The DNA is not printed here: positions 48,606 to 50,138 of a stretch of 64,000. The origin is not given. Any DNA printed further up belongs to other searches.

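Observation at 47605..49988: Two tandem paralogous exported proteins built from a 24-aa repeat carrying an EF-hand/dockerin-like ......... loop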

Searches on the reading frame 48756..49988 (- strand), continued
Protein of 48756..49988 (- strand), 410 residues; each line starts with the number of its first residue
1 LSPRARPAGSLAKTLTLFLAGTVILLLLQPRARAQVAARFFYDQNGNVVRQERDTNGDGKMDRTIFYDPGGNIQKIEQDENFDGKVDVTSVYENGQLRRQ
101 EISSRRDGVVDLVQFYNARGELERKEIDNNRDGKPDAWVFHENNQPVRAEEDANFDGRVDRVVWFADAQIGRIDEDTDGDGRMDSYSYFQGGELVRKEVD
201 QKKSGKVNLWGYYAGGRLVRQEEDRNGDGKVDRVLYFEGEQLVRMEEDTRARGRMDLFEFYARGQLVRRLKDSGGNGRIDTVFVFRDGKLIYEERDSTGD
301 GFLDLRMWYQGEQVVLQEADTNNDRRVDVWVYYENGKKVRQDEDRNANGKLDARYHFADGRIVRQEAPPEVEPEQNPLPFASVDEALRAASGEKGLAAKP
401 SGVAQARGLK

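Call 59: find_encoding_contigs(protein=P0061, flank=6000, max_places=1)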
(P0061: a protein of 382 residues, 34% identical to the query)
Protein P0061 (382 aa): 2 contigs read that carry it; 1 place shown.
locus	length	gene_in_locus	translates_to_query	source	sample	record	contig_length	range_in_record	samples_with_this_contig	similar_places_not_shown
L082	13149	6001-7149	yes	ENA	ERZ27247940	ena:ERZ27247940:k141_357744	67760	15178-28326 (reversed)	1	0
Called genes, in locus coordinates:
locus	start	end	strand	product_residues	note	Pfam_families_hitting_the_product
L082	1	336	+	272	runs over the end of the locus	PF01887:SAM_HAT_N, PF20257:SAM_HAT_C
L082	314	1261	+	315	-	PF02163:Peptidase_M50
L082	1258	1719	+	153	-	PF00383:dCMP_cyt_deam_1, PF14437:MafB19-deam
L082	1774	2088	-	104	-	PF00137:ATP-synt_C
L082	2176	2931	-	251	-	PF00119:ATP-synt_A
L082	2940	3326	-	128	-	-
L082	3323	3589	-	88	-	PF09527:ATPase_gene1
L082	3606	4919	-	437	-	PF00202:Aminotran_3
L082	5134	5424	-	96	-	-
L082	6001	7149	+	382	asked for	PF13517:FG-GAP_3 (faint)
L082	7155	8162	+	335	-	PF13103:TonB_2, PF03544:TonB_C (weak)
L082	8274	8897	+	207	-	PF01618:MotA_ExbB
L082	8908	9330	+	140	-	PF02472:ExbD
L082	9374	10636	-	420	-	PF13519:VWA_2 (weak), PF00092:VWA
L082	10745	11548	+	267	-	-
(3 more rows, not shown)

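Call 62: search_protein_families(library=pfam, proteins=[P0248, P0250, P0251, P0306, P0307, P0356, P0282], max_evalue=0.001)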
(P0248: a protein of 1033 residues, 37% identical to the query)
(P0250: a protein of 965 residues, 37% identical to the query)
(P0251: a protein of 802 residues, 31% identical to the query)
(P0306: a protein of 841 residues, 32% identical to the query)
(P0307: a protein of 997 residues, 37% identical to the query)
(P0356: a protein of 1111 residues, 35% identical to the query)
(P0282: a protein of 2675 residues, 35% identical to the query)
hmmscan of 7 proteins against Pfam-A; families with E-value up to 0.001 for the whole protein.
P0248 (1033 aa): 0 families

P0250 (965 aa): 0 families

P0251 (802 aa): 7 families
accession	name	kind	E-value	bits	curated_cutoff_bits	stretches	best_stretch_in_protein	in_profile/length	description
PF13646.12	HEAT_2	-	3.4e-42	143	27.7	6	102-179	12-88/88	HEAT repeats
PF03130.22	HEAT_PBS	-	8.2e-24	81.8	20.9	0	78-103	1-27/27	PBS lyase HEAT-like repeat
PF02985.28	HEAT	-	1.9e-11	43.5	23.5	0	227-253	2-28/31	HEAT repeat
PF13513.12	HEAT_EZ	-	1.1e-09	39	27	0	241-282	3-52/55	HEAT-like repeat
PF00514.29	Arm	-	8.7e-09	35.6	20.6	0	223-250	10-37/41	Armadillo/beta-catenin-like repeat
PF20615.3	DUF6802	-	6.6e-07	29.7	27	0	415-478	29-91/102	Family of unknown function (DUF6802)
PF13517.12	FG-GAP_3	-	0.00085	20.3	26.9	1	641-700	1-60/61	FG-GAP-like repeat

P0306 (841 aa): 3 families
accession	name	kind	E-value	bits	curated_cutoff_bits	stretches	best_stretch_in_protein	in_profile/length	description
PF13646.12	HEAT_2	-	8.9e-19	68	27.7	2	781-840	14-70/88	HEAT repeats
PF03130.22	HEAT_PBS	-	2.1e-10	40.5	20.9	0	817-837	1-21/27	PBS lyase HEAT-like repeat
PF02985.28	HEAT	-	7.2e-05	23.1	23.5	0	814-829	13-28/31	HEAT repeat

P0307 (997 aa): 4 families
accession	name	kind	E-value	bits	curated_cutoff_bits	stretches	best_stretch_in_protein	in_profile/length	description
PF05593.20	RHS_repeat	-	2.7e-37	126.9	22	1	434-475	1-37/38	RHS Repeat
PF19653.4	DUF6156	-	1.4e-06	28.8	27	0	928-970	39-80/96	Family of unknown function (DUF6156)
PF15283.12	DUF4595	-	4.8e-05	23.8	34.2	0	743-790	68-109/202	Domain of unknown function (DUF4595) with porin-like fold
PF07661.19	MORN_2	-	0.00012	22.3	29.6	0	651-663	6-18/22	MORN repeat variant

P0356 (1111 aa): 1 family
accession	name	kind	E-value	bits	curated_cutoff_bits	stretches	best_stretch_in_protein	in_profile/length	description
PF05593.20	RHS_repeat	-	1.3e-34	118.3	22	1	222-244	12-34/38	RHS Repeat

P0282 (2675 aa): 8 families
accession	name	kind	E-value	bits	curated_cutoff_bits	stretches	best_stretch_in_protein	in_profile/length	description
PF00028.23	Cadherin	-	1.1e-37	128.8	28.8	5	1503-1588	2-90/93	Cadherin domain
PF01839.29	FG-GAP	-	4.9e-33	112.9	22.1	7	2167-2205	2-37/37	FG-GAP repeat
PF23785.1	DUF7171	-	1.9e-12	47.9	27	0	2409-2446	11-48/138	Protein of unknown function (DUF7171)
PF03413.25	PepSY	-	6.9e-12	45.9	24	0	1417-1448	22-57/60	Peptidase propeptide and YPEB domain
PF17963.7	Big_9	-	5e-10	40.6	23.6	3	1494-1586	2-85/89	Bacterial Ig domain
PF17803.7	Cadherin_4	-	2.4e-09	38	25.1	2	1483-1551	2-71/71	Bacterial cadherin-like domain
PF12642.13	TpcC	-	1.6e-06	28.5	27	0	1441-1525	45-134/231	Conjugative transposon protein TcpC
PF06674.16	DUF1176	-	5.8e-05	23.3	34.8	0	1586-1645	72-129/322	Protein of unknown function (DUF1176)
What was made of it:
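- Closest known: YD/RHS repeats of Rhs toxins, Tc toxins and teneurins. Same: Some relatives combine both repeat types (call 62).
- Two large relatives carry true RHS repeats (call 62).
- Tried and rejected: Domain fusions in giant relatives (HEAT, RHS, cadherin, PepSY) gave no functional lead (call 62).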

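Call 72: find_related_loci(query=A3, collection=metagenome_contigs, flank=8000)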
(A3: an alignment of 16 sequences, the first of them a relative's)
Query A3 (581 aa) in metagenome_contigs; peptide patterns used: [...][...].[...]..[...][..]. (x = any residue, [..] = any of these).
239 stretches matched a pattern; 201 encode a relative of the query (tblastn E <= 1e-3); the best 80 are kept; 80 distinct loci.
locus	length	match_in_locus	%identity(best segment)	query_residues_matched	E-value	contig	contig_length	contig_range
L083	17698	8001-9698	60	16-581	0e+0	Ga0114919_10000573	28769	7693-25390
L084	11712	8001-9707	59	16-581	0e+0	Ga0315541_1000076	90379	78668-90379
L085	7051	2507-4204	59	16-581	0e+0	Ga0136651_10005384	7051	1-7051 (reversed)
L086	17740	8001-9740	58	1-581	0e+0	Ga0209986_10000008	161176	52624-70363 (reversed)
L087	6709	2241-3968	57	7-581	0e+0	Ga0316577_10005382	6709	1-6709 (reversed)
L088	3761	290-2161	56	7-581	0e+0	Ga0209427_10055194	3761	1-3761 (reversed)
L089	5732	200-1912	57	10-581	0e+0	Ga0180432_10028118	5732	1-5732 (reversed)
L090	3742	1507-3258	57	6-581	0e+0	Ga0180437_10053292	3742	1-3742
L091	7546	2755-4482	56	6-581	0e+0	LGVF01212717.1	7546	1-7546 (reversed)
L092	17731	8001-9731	56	7-581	0e+0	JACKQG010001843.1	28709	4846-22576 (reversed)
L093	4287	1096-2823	56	1-581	0e+0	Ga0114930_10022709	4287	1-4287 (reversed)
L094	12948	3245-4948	56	10-581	0e+0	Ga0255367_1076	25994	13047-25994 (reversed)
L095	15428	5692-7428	54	1-581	0e+0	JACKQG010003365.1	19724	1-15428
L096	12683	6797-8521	56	6-581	0e+0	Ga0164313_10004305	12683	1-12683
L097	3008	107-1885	55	2-581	0e+0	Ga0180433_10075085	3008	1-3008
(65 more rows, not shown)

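Call 85: find_encoding_contigs(protein=P0034, flank=7000, max_places=1)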
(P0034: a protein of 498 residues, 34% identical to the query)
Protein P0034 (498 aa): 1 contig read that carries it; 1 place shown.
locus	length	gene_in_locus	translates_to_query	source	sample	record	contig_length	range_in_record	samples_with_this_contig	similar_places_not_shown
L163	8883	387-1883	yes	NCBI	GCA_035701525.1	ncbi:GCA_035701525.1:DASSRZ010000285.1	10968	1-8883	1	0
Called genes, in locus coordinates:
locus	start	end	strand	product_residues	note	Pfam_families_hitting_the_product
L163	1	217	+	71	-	?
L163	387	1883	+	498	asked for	-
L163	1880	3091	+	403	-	PF00092:VWA (weak), PF13519:VWA_2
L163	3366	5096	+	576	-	PF02366:PMT, PF13231:PMT_2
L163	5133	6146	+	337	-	PF08100:Dimerisation, PF00891:Methyltransf_2, PF13489:Methyltransf_23 (weak), PF05175:MTS (weak), PF13847:Methyltransf_31, PF08241:Methyltransf_11, PF08242:Methyltransf_12, PF13649:Methyltransf_25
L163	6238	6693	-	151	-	PF01161:PBP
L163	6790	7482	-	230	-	PF13353:Fer4_12 (weak), PF04055:Radical_SAM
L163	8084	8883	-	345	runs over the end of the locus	-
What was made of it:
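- L163: B-type gene and VWA gene overlap by 4 nt (call 85).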

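Call 86: find_encoding_contigs(protein=P0075, flank=7000, max_places=1)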
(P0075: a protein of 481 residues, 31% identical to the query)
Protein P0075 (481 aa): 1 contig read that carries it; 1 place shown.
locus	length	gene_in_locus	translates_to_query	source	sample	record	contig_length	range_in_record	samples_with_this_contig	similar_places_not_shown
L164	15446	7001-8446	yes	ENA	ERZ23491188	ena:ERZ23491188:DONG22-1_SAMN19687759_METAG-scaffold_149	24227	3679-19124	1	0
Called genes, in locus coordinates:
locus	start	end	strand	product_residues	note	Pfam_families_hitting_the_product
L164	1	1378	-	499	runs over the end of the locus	PF00289:Biotin_carb_N, PF02222:ATP-grasp (weak), PF02786:CPSase_L_D2, PF07478:Dala_Dala_lig_C (weak), PF02785:Biotin_carb_C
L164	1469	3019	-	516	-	PF01039:Carboxyl_trans, PF03255:ACCA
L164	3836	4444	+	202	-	PF13441:Gly-zipper_YMGG, PF13488:Gly-zipper_Omp (weak)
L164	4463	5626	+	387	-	PF13103:TonB_2 (weak)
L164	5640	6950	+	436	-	-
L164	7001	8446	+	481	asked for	-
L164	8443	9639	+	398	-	PF00092:VWA, PF13519:VWA_2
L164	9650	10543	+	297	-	PF01618:MotA_ExbB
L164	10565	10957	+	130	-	PF02472:ExbD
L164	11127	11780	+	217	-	-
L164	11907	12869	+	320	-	PF16811:TAtT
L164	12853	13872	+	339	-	PF03480:DctP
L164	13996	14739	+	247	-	-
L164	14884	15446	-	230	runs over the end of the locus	PF13353:Fer4_12 (weak), PF04055:Radical_SAM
